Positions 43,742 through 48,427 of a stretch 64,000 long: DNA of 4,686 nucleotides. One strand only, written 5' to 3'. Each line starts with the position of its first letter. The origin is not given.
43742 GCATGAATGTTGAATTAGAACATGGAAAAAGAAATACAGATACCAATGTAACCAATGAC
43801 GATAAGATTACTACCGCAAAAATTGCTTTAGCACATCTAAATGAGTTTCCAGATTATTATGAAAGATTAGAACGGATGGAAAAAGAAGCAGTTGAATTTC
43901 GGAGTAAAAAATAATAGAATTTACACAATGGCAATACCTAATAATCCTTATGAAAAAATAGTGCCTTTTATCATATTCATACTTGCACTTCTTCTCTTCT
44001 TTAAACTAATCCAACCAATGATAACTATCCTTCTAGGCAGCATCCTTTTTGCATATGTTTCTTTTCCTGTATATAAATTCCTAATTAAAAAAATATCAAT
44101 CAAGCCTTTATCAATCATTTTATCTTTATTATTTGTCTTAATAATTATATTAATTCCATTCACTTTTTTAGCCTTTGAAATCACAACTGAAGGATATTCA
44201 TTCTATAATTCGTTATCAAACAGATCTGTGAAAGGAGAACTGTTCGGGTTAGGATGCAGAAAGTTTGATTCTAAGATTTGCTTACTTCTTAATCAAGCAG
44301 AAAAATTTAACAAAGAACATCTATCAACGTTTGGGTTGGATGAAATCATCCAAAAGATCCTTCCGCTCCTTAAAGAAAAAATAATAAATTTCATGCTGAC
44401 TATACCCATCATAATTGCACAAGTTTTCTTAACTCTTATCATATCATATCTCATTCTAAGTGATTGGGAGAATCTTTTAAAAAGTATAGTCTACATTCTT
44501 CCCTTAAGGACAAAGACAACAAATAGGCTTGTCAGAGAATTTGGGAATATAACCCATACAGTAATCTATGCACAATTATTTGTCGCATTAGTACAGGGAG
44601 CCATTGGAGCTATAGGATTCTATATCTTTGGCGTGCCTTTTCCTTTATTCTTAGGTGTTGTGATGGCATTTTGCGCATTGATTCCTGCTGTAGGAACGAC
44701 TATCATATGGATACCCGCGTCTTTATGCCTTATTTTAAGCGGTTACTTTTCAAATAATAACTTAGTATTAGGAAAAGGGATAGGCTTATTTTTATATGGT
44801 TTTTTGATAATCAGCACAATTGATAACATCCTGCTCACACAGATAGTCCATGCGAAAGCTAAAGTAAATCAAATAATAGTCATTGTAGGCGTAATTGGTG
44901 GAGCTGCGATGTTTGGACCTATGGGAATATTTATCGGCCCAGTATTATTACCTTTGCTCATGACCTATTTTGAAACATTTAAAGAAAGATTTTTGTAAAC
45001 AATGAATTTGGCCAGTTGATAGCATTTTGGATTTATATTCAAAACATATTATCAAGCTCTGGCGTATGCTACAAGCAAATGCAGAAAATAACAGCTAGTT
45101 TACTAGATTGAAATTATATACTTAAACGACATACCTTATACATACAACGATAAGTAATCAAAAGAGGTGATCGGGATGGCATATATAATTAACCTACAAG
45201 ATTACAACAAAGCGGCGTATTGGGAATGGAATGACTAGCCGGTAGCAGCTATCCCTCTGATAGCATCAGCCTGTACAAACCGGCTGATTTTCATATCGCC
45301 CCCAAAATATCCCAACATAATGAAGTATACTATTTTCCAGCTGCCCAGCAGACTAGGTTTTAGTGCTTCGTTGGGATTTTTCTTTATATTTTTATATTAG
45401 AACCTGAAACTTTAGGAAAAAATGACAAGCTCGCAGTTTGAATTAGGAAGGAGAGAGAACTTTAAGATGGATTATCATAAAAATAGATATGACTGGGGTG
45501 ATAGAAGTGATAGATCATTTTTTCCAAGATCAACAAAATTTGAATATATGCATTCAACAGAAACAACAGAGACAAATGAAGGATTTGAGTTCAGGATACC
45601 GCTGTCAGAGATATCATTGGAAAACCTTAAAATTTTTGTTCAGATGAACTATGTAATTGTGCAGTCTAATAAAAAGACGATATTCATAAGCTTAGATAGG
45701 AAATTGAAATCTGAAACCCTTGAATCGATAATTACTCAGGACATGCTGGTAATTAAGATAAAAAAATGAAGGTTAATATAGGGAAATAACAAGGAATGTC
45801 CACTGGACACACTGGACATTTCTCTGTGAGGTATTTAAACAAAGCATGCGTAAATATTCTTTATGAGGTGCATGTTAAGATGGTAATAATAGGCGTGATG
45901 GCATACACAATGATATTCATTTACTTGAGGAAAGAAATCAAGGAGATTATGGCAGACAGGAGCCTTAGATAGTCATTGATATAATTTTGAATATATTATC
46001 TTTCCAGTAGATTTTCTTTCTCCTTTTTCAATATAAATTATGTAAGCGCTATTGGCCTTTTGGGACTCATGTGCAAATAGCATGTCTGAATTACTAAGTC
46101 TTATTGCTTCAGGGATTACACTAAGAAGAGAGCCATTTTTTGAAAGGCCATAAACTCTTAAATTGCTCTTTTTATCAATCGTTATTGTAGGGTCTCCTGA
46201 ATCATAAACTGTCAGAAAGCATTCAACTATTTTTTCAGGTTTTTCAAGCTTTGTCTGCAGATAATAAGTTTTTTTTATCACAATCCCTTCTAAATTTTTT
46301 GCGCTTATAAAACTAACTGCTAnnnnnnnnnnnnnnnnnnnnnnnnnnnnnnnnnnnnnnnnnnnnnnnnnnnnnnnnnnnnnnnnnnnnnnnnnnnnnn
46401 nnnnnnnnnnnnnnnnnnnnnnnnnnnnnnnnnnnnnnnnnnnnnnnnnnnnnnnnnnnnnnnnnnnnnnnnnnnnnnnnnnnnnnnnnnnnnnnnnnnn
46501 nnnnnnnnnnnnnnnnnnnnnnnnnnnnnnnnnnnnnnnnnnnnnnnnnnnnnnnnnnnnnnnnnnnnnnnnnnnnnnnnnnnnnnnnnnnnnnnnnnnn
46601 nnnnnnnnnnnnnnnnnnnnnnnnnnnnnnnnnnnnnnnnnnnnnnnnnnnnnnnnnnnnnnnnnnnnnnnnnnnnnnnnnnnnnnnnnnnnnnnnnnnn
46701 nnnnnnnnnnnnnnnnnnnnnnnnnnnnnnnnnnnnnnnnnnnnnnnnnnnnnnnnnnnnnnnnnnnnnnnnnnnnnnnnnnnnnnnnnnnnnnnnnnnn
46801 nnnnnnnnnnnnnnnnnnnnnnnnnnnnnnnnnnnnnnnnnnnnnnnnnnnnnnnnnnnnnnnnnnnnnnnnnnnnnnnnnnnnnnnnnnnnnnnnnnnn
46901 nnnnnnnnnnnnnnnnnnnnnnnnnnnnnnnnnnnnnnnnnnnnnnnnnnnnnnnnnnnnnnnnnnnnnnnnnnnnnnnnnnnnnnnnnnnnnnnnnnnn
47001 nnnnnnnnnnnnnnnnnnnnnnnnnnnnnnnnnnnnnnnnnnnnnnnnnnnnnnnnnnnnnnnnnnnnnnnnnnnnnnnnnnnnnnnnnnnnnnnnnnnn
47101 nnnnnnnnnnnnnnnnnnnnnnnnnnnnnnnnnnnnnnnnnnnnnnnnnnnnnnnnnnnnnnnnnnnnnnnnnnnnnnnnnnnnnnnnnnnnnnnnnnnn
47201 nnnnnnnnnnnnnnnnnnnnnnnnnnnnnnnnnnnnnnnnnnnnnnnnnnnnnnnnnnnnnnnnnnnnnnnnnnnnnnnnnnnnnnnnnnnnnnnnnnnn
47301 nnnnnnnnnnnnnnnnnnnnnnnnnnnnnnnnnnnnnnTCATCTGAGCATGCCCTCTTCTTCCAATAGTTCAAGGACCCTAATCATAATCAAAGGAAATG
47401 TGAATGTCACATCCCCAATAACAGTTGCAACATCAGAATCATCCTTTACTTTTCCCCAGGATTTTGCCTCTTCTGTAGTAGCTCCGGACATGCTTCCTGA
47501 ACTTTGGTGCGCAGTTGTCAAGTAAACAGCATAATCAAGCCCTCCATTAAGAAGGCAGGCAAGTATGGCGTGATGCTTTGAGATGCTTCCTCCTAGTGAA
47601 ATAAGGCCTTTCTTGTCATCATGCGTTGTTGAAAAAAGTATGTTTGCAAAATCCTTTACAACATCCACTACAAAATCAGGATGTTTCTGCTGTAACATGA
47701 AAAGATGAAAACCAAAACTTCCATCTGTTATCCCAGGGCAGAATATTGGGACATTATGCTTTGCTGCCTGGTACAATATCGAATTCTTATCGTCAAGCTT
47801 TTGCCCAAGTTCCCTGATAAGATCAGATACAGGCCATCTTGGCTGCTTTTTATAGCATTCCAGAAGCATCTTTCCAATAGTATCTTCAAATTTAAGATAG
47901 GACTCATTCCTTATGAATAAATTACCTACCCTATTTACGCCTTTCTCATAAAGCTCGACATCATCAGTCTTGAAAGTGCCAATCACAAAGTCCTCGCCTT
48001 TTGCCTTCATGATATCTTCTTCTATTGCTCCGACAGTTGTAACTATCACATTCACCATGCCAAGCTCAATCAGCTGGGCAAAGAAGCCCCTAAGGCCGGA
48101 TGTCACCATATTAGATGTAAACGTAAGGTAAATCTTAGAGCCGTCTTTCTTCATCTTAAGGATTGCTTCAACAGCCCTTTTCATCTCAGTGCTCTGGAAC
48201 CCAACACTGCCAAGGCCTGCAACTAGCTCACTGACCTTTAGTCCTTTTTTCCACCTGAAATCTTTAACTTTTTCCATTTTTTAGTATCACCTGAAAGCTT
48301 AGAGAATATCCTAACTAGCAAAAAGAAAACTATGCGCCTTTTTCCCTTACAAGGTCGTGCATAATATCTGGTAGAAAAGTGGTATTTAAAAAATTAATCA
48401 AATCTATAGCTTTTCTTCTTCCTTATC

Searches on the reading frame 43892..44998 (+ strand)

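Call 37: search_protein_families(library=pfam, proteins=[window:43892-44998:+], max_evalue=0.001)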
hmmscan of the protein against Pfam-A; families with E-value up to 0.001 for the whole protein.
window:43892-44998:+ (368 aa): 1 family
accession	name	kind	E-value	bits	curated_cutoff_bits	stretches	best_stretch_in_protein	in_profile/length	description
PF01594.21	AI-2E_transport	-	1.7e-40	139.7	34.3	1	26-361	4-324/327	AI-2E family transporter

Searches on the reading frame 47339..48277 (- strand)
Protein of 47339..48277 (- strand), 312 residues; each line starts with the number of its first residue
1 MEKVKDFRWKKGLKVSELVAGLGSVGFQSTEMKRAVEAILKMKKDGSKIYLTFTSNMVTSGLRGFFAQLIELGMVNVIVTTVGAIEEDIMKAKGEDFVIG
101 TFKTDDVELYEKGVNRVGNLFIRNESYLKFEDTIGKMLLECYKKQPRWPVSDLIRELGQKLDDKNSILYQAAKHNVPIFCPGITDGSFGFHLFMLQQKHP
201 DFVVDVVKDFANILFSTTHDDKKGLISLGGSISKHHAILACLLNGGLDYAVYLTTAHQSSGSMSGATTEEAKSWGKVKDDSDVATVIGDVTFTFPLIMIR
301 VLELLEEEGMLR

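Call 37: search_protein_families(library=pfam, proteins=[window:47339-48277:-], max_evalue=0.001)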
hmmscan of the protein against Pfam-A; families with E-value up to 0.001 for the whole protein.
window:47339-48277:- (312 aa): 1 family
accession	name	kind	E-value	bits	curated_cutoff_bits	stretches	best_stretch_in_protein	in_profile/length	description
PF01916.23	DS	-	5e-100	334.9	27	1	17-299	1-286/288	Deoxyhypusine synthase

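Call 71: find_homologous_proteins(query=window:47339-48277:-, max_evalue=1e-30)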
Query window:47339-48277:- (312 aa): 3605 proteins with E <= 1e-30 among 4793 candidates; the best 120 are listed.
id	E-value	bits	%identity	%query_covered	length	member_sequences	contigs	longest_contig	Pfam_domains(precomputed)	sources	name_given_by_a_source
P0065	9.6e-204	693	100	100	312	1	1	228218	PF01916.24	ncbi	-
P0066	2.9e-201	685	98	100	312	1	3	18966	PF01916.24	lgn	-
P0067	2.8e-196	669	96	100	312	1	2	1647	PF01916.24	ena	-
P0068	5.2e-176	602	86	100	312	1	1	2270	PF01916.24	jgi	jgi:deoxyhypusine synthase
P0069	2.0e-175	600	84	100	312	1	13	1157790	PF01916.24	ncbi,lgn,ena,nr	ncbi:TPA: deoxyhypusine synthase [Candidatus Woesearchaeota archaeon]|nr:Deoxyhypusine synthase [arc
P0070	4.9e-175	599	83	100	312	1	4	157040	PF01916.24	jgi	-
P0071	1.0e-173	595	84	100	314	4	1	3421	PF01916.24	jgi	jgi:deoxyhypusine synthase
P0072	2.1e-173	594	84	100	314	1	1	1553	PF01916.24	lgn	-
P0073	3.6e-173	593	83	100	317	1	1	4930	PF01916.24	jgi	jgi:deoxyhypusine synthase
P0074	6.0e-173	592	83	100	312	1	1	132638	PF01916.24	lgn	-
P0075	2.3e-172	590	83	100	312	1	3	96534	PF01916.24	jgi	jgi:deoxyhypusine synthase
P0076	4.4e-172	589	83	100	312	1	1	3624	PF01916.24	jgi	jgi:deoxyhypusine synthase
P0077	1.0e-171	588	83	100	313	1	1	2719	PF01916.24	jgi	jgi:deoxyhypusine synthase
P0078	1.7e-171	588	82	100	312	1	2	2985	PF01916.24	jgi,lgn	jgi:deoxyhypusine synthase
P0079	5.0e-171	586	84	100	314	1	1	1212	PF01916.24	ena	-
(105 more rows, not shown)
